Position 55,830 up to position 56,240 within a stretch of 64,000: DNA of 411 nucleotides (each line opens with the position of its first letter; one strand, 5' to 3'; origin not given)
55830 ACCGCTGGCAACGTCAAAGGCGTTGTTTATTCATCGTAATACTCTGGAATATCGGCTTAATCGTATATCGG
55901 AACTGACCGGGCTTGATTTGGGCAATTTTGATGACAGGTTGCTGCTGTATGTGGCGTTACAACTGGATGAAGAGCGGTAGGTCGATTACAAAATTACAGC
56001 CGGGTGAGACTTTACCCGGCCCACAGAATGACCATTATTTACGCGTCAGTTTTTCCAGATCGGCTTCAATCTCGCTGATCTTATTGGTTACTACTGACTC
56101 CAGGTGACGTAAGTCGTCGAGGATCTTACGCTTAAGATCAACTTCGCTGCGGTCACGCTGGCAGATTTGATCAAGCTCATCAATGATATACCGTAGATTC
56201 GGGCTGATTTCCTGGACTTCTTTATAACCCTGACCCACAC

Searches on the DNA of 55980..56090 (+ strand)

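Call 66: search_dna_similar(query=window:55980-56090:+, collection=ecoli_genomes, mode=near, max_rows=5)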
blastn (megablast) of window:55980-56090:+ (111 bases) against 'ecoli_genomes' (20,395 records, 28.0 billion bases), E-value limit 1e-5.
Records with a match: 5347; places in all: 5347; records where one place covers at least 80% of the query: 1783.
Genomes with a match: 5347 of 5426; with a place that covers at least 80% of the query: 1783. Places per genome that has any: lowest 1, median 1, highest 1. On chromosomes: 5344 places; on plasmids: 3.
Best place of each record, by identity: >=99% 671; 95-99% 4674; 90-95% 2.
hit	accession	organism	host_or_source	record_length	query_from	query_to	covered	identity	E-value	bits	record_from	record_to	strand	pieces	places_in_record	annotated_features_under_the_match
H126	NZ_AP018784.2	Escherichia coli strain SK1144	-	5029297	1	111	100%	99.1%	3e-48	198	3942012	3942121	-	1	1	yaeH: DUF3461 family protein | cdaR: DNA-binding transcriptional regulator CdaR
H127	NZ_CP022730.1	Escherichia coli strain SA186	Homo sapiens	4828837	1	111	100%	99.1%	3e-48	198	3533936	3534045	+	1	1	yaeH: DUF3461 family protein | cdaR: DNA-binding transcriptional regulator CdaR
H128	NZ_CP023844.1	Escherichia coli strain 4/1-1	Homo sapiens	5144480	1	111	100%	99.1%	3e-48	198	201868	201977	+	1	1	yaeH: DUF3461 family protein | cdaR: DNA-binding transcriptional regulator CdaR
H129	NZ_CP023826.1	Escherichia coli strain 4/4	Homo sapiens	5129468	1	111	100%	99.1%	3e-48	198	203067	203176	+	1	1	yaeH: DUF3461 family protein | cdaR: DNA-binding transcriptional regulator CdaR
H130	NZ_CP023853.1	Escherichia coli strain 2/0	Homo sapiens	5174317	1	111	100%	99.1%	3e-48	198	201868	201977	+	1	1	yaeH: DUF3461 family protein | cdaR: DNA-binding transcriptional regulator CdaR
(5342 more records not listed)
